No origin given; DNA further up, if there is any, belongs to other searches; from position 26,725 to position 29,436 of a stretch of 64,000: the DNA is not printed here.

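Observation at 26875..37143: Single-strand gene string from a PucR-regulated TTT transporter through MmgE/PrpD-like and CapA-like genes into an orphan glycyl-radical enzyme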

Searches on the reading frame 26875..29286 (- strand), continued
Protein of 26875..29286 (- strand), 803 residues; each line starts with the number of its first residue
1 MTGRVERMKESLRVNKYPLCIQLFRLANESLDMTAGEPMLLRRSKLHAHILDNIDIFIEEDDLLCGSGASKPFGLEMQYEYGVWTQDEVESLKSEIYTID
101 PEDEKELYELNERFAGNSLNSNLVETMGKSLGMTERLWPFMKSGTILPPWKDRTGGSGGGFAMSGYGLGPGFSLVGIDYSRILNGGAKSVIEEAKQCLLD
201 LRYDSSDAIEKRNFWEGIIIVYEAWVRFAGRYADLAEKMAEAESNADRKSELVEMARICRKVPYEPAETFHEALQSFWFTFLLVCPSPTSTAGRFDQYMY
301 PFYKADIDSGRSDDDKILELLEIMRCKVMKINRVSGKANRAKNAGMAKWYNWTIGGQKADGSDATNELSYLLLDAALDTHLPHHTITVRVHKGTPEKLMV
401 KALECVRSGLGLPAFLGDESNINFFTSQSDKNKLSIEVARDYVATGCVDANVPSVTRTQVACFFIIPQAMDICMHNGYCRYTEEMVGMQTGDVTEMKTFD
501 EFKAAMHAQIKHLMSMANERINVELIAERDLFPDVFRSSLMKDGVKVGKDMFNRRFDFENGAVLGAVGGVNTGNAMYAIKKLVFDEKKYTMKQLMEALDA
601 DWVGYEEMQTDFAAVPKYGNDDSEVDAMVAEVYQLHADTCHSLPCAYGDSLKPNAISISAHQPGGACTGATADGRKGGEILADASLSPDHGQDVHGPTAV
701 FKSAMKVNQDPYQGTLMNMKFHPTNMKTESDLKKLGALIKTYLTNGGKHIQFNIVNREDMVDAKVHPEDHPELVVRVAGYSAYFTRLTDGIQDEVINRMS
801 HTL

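Call 51: find_encoding_contigs(protein=P0123, flank=10000, max_places=3)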
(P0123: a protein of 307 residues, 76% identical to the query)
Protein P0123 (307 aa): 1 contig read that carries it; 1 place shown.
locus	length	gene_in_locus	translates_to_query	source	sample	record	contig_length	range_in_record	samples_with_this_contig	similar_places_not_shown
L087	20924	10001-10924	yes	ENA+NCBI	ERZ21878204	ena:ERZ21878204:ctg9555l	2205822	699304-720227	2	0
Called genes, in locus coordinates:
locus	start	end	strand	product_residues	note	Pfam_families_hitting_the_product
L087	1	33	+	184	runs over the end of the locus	PF01871:AMMECR1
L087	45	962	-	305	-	PF01715:IPPT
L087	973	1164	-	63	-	-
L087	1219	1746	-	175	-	PF13189:Cytidylate_kin2, PF13238:AAA_18, PF02224:Cytidylate_kin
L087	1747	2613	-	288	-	PF03755:YicC-like_N, PF08340:YicC-like_C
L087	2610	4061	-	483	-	PF01225:Mur_ligase, PF08245:Mur_ligase_M, PF02875:Mur_ligase_C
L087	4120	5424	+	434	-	PF03631:Virul_fac_BrkB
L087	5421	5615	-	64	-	PF27208:TP_0214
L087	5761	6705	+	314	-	PF08279:HTH_11, PF19187:HTH_PafC (weak), PF13280:WYL, PF25583:WCX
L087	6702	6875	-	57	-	-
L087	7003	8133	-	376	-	PF04055:Radical_SAM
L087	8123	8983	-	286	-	-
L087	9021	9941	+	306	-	PF00376:MerR, PF13411:MerR_1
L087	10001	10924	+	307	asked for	PF13353:Fer4_12, PF04055:Radical_SAM, PF00037:Fer4, PF12837:Fer4_6 (weak), PF12838:Fer4_7, PF13187:Fer4_9 (weak), PF13237:Fer4_10, PF14697:Fer4_21, +4 more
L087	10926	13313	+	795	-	PF02901:PFL-like, PF01228:Gly_radical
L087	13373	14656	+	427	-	PF03600:CitMHS, PF07158:MatC_N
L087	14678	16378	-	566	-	PF00015:MCPsignal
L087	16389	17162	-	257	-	PF14268:YoaP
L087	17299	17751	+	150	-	PF06445:GyrI-like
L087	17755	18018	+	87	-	PF12674:Zn_ribbon_2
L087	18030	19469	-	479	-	PF01554:MatE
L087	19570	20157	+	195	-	PF00440:TetR_N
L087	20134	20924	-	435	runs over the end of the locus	PF08013:GatZ_KbaZ-like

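Call 52: find_encoding_contigs(protein=P0001, flank=2000, max_places=3)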
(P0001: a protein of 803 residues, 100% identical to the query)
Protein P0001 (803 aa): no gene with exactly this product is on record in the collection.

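Call 86: list_cluster_members(proteins=[P0001, P0123, P0125, P0004, P0245])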
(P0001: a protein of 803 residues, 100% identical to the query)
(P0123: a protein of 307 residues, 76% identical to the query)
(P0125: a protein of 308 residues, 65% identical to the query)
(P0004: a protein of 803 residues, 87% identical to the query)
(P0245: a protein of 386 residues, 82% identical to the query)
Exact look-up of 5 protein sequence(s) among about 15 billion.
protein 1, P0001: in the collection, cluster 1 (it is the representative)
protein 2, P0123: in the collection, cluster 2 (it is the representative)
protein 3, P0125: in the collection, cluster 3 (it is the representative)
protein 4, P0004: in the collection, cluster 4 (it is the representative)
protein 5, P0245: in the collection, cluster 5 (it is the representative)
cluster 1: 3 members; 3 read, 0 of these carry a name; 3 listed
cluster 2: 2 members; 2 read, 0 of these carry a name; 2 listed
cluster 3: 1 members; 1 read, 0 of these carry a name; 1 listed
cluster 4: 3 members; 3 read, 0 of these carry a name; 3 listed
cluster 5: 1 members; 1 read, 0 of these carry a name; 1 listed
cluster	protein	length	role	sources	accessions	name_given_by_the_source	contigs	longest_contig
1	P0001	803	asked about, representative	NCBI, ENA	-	-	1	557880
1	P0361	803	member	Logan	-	-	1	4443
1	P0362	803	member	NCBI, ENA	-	-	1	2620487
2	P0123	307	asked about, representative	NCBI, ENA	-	-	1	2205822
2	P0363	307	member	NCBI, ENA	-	-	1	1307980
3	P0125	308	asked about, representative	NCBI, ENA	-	-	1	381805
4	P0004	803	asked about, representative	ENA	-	-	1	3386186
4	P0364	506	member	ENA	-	-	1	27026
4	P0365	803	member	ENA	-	-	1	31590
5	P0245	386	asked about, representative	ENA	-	-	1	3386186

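Call 87: find_encoding_contigs(protein=P0363, flank=6000, max_places=2)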
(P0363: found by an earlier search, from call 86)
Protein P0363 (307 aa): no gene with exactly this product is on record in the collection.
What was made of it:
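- Tried and rejected: Exact look-ups of P0001 and P0363 found nothing on record (calls 52, 87), and cluster listings carried no accessions (call 86).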

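Call 88: find_encoding_contigs(protein=P0362, flank=1000, max_places=2)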
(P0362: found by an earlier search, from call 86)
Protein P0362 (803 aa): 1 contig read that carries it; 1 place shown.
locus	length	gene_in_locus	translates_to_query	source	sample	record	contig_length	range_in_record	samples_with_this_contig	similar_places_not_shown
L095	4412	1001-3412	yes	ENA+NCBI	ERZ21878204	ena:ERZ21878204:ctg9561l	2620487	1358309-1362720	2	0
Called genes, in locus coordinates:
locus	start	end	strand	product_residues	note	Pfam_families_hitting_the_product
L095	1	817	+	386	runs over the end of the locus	PF09587:PGA_cap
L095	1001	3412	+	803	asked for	PF02901:PFL-like, PF01228:Gly_radical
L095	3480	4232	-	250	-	PF13476:AAA_23 (weak), PF00005:ABC_tran, PF13304:AAA_21 (faint)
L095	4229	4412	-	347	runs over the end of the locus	PF01032:FecCD, PF00950:ABC-3 (weak)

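Call 108: search_protein_representatives(protein=window:26875-29286:-)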
Query: 803 residues. Proteins with E-value up to 0.001 (for the whole library): 7869; up to 1e-10: 4296; up to 1e-30: 1775. The best 150 are listed.
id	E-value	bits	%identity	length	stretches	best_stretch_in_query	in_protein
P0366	0.0e+00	1500.8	78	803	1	2-801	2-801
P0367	0.0e+00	1043.2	56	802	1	1-801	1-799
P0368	2.5e-246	836.0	47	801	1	1-801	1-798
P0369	1.6e-217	740.7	44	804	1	1-801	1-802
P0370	5.8e-209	712.4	43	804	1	3-799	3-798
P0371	9.9e-209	711.7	43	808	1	4-799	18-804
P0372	1.2e-202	691.5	44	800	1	4-799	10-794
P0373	1.2e-198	678.4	41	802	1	1-803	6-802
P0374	5.6e-185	633.1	43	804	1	1-799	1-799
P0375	1.5e-177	608.6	47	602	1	201-803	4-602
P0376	4.5e-170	583.8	39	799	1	1-803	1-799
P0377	4.1e-169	580.7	39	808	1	1-803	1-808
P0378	1.3e-168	579.0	40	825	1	1-800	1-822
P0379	9.1e-167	572.9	39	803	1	1-801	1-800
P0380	3.0e-158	544.8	36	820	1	12-800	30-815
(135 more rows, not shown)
